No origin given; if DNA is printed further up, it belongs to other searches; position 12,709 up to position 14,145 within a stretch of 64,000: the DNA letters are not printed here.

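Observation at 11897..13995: RNA-repair style toolkit: HD-kinase fusion, nuclease-like neighbour and three ligase-like genes elsewhere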

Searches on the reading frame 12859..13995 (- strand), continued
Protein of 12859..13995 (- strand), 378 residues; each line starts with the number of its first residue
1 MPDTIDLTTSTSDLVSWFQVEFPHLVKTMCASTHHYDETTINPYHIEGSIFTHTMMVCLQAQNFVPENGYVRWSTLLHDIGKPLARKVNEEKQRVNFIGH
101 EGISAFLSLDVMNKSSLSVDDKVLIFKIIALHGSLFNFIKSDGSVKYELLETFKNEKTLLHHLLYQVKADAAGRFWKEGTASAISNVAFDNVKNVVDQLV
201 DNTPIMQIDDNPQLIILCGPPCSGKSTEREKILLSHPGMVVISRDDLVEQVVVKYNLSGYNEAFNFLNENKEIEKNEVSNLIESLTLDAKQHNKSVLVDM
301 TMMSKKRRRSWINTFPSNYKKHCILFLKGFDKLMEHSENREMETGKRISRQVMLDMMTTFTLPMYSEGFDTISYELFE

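Call 57: find_related_loci(query=A3, collection=viral_contigs, flank=10000)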
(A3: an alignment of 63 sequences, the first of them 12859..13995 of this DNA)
Query A3 (378 aa) in viral_contigs; peptide patterns used: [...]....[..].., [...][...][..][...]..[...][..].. (x = any residue, [..] = any of these).
600 stretches matched a pattern (row limit reached: there are more); 168 encode a relative of the query (tblastn E <= 1e-3); the best 80 are kept; 80 distinct loci.
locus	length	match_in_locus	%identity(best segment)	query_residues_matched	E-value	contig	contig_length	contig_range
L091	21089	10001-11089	41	11-378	3e-84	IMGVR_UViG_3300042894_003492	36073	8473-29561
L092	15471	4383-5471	41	11-378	2e-83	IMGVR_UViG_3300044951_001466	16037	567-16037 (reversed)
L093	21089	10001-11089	41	11-378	2e-83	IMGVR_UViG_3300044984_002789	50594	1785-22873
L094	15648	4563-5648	38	15-378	2e-76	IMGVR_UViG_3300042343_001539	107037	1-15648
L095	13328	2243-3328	38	15-378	2e-76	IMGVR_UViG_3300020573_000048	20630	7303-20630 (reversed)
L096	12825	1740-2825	38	15-378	2e-76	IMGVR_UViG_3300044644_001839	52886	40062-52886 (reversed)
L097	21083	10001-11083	37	10-376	3e-58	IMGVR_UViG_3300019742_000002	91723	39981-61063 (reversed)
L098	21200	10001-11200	34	10-378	4e-58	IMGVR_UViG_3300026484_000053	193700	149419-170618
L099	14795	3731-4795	35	10-374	2e-57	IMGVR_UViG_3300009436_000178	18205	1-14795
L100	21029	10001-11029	33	9-372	3e-56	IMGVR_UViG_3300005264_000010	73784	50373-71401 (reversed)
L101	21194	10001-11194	33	10-368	3e-56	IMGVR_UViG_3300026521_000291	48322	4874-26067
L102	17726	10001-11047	34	11-368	4e-55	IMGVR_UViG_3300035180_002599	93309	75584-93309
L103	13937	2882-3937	32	7-374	6e-51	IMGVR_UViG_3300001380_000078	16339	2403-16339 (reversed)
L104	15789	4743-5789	34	13-374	2e-49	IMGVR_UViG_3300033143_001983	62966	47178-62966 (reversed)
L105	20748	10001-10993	33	7-375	3e-46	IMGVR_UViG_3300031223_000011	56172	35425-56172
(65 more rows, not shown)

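Call 67: predict_structure(alignment_id=A3)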
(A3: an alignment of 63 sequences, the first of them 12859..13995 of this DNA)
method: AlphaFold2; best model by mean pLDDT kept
length: 378 residues; sequences in the alignment: 63
mean_pLDDT: 95.4   pTM: 0.93
mean pLDDT of the five models: 95.4, 95.2, 95.0, 94.6, 94.7
residues with pLDDT >= 90: 345; 70-90: 29; 50-70: 4; < 50: 0
segments of 3 or more residues with pLDDT < 50: none
pLDDT, mean of each block of 10 residues (from residue 1): 90 98 98 97 96 98 98 99 98 97 98 98 99 93 94 97 97 90 77 96 81 97 96 97 96 95 95 97 98 97 96 97 98 96 90 97 97 95
secondary structure, 60 per line:
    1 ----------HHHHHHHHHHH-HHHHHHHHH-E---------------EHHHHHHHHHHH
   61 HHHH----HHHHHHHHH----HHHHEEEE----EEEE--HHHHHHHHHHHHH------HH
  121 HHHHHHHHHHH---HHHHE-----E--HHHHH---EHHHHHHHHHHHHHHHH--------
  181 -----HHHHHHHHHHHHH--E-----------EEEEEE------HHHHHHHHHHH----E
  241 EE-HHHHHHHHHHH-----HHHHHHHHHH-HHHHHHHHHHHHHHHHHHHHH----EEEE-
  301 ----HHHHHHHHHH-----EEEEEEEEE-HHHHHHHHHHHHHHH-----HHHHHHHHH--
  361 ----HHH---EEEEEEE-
elements in order: H11-21 H23-31 H50-64 H69-77 H82-85 E86-89 E94-97 H100-112 H119-131 H135-138 H148-152 H157-172 H186-198 E213-218 H225-235 E240-242 H244-254 H260-269 H271-291 E296-299 H305-314 E320-328 H330-344 H350-358 E371-377

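Call 102: search_dna_similar(query=window:12859-13995:-, collection=phages, mode=protein, max_rows=60, rows=spread)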
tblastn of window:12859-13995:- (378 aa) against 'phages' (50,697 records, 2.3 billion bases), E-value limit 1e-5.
Records with a match: 95; places in all: 95; records where one place covers at least 80% of the query: 53.
Best place of each record, by identity: <60% 95.
By first word of the organism name: Campylobacter 51; Bacillus 31; uncultured 3; Caulobacter 2; Xanthomonas 2; Synechococcus 2; Rhodothermus 1; Salicola 1; Rhodobacter 1; Ruegeria 1.
By host as written in the record: Campylobacter jejuni 16; Campylobacter jejuni NCTC12662 15; Bacillus anthracis Sterne 10; - 7; Bacillus anthracis 5; Campylobacter sp. 4; Bacillus cereus 4; Campylobacter jejuni subsp. jejuni 3; and 22 more.
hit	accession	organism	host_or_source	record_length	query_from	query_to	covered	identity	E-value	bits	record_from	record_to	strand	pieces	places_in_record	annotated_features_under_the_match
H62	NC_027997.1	Campylobacter phage CP220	Campylobacter sp.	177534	38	377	90%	31.0%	6e-26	115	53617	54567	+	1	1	AAA family ATPase | superfamily hit to SSF52540, P-loop containing nucleoside ... | HMMPfam hit to PF01966, HD domain, score 1.8e-07 | PS00017 ATP/GTP-binding site motif A (P-loop).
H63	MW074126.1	Campylobacter phage CJLB-14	Campylobacter jejuni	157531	38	377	90%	30.2%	3e-23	107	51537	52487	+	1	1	hypothetical protein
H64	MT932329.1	Campylobacter phage F379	Campylobacter jejuni RM1221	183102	38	377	90%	30.2%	4e-23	107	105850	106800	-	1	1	putative polyA polymerase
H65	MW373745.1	Campylobacter phage CJLB-13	Campylobacter jejuni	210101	38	377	90%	30.2%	5e-23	107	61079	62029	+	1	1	record has no annotation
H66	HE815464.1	Campylobacter phage CP21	Campylobacter sp.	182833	38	377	90%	30.2%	6e-23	106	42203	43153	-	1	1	CP21_070: putative poly A polymerase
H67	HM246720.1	Campylobacter phage vB_CcoM-IBB_35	-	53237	38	377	90%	29.9%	3e-24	110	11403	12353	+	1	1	hypothetical protein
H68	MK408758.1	Campylobacter phage CP20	Campylobacter jejuni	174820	38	377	90%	29.8%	2e-24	111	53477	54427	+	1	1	polyA polymerase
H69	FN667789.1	Campylobacter phage CPt10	-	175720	38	377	90%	29.8%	2e-24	111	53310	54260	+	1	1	hypothetical phage protein | HMMPfam hit to PF01966, Metal-dependent phosphohydrolase, HD region, ... | PS00017 ATP/GTP-binding site motif A (P-loop).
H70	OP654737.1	Campylobacter phage vB_CjeM_WX1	Campylobacter jejuni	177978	38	377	90%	29.8%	8e-23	106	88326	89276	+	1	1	AAA family ATPase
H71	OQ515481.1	Campylobacter phage vB_Cj_QDYZ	Campylobacter jejuni 2206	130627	24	375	93%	28.6%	5e-24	109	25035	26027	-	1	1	putative polyA polymerase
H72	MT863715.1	Campylobacter phage F336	Campylobacter jejuni 1447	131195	24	375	93%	28.3%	3e-23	107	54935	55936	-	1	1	putative polynucleotide 5' kinase and 3' phosphatase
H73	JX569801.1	Campylobacter phage CP30A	Campylobacter jejuni subsp. jejuni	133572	24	375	93%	28.3%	1e-22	105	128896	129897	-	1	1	poly A polymerase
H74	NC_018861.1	Campylobacter phage CP30A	Campylobacter jejuni subsp. jejuni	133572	24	375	93%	28.3%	1e-22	105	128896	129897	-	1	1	poly A polymerase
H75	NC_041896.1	Campylobacter phage vB_CjeM_Los1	Campylobacter jejuni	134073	24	375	93%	28.3%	2e-22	105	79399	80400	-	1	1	putative polyA polymerase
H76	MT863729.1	Campylobacter phage F372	Campylobacter jejuni NCTC12662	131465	24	375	93%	28.0%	6e-22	103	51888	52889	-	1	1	putative polynucleotide 5' kinase and 3' phosphatase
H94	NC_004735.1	Rhodothermus phage RM378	Rhodothermus marinus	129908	44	363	85%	28.7%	5e-23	106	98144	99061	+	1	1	probable poly A polymerase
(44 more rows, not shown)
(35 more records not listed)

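Call 104: get_annotated_region(hit=H94, flank=5000)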
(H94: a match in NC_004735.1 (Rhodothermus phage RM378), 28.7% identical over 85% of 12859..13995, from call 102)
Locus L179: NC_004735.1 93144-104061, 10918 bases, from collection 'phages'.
description: Rhodothermus phage RM378, complete genome.
organism: Rhodothermus phage RM378 (NCBI taxid 148943)
taxonomy: Viruses; Duplodnaviria; Heunggongvirae; Uroviricota; Caudoviricetes
host: Rhodothermus marinus; source: -; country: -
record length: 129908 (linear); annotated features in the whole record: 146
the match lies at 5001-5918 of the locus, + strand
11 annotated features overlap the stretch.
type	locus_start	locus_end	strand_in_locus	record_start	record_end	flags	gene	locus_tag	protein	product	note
CDS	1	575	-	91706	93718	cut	-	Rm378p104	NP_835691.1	DNA helicase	-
CDS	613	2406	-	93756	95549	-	-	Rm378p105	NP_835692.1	hypothetical protein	-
CDS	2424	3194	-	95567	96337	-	-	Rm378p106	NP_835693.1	hypothetical protein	-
CDS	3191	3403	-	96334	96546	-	-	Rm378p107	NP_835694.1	hypothetical protein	-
CDS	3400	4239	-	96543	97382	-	-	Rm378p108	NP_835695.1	Fe-S oxidoreductase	-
CDS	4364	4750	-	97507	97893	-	-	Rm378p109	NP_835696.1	hypothetical protein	-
CDS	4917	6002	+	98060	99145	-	-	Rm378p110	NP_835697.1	probable poly A polymerase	-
CDS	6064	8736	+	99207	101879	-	-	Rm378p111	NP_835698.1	hypothetical protein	-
CDS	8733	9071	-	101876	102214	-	-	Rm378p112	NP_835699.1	hypothetical protein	-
CDS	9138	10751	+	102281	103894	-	-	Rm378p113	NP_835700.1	hypothetical protein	-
CDS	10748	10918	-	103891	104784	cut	-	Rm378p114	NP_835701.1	hypothetical protein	-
